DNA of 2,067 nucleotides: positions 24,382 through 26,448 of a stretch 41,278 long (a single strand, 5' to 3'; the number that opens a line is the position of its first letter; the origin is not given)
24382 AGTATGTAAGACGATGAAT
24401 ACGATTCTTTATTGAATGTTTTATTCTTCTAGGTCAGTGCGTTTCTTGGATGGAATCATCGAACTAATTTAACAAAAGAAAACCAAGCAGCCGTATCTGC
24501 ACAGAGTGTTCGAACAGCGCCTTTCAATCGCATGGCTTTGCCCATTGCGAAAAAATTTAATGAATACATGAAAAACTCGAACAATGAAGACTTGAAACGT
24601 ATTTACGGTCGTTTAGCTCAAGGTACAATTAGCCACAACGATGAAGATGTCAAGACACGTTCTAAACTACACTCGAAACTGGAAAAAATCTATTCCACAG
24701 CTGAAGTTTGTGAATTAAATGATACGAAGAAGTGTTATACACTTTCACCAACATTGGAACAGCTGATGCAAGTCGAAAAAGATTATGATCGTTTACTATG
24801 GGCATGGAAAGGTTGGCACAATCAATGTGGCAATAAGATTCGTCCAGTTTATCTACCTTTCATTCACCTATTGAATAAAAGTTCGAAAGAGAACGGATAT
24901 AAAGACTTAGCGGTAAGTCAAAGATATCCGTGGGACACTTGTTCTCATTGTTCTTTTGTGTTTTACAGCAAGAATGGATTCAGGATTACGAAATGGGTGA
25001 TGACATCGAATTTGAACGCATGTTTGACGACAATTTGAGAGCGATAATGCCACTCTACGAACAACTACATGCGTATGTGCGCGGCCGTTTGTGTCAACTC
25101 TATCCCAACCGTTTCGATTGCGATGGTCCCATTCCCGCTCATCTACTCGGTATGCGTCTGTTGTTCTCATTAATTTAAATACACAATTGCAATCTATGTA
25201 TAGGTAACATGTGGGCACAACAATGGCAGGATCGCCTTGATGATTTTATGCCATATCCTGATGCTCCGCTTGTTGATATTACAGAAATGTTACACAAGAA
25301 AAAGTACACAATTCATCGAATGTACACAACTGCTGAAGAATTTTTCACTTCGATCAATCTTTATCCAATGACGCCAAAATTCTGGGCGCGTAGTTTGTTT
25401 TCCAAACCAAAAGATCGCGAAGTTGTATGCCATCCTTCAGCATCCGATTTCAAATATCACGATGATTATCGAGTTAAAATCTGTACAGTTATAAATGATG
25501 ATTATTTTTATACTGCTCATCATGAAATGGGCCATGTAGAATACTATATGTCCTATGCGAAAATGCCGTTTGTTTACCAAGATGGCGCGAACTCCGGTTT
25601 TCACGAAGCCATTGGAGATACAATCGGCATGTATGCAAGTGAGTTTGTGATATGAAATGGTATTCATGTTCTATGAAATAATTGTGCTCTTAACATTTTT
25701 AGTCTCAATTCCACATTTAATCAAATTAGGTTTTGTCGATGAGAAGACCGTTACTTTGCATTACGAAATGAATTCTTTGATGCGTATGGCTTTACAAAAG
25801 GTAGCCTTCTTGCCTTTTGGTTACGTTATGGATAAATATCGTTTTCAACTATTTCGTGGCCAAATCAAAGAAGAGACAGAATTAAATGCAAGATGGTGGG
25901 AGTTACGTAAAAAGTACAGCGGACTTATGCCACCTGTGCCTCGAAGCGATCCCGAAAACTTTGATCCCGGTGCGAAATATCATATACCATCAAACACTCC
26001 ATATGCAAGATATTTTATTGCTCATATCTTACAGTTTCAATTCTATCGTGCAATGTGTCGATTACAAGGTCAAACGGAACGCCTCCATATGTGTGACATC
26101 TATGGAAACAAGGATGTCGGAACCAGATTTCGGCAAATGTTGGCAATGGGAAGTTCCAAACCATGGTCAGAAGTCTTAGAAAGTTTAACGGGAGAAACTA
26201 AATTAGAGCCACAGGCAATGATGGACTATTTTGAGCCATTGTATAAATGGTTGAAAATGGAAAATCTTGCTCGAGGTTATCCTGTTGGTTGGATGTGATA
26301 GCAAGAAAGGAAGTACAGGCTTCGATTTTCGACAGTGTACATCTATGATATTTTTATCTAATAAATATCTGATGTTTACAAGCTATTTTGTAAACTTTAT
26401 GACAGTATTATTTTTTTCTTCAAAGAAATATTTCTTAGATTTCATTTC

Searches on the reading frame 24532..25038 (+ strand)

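Call 42: search_protein_families(library=pfam, proteins=[window:24532-25038:+], max_evalue=0.001)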
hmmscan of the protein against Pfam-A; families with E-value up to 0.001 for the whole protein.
window:24532-25038:+ (168 aa): 1 family
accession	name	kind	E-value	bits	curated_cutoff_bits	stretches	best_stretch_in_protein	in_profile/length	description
PF01401.24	Peptidase_M2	-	8.1e-28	97.8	23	1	6-135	62-190/581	Angiotensin-converting enzyme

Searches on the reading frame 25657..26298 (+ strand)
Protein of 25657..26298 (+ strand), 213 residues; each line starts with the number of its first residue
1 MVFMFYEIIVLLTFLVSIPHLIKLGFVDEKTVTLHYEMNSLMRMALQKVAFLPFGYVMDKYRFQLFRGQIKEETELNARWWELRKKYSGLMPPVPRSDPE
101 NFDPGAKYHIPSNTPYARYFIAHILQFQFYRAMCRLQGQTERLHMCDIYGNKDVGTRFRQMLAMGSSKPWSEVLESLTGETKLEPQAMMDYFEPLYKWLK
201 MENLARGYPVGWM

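Call 42: search_protein_families(library=pfam, proteins=[window:25657-26298:+], max_evalue=0.001)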
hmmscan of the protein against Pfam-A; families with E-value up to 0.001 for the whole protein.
window:25657-26298:+ (213 aa): 1 family
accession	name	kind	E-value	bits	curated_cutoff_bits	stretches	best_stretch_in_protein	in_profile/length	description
PF01401.24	Peptidase_M2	-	5.6e-78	263.4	23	1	14-212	384-581/581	Angiotensin-converting enzyme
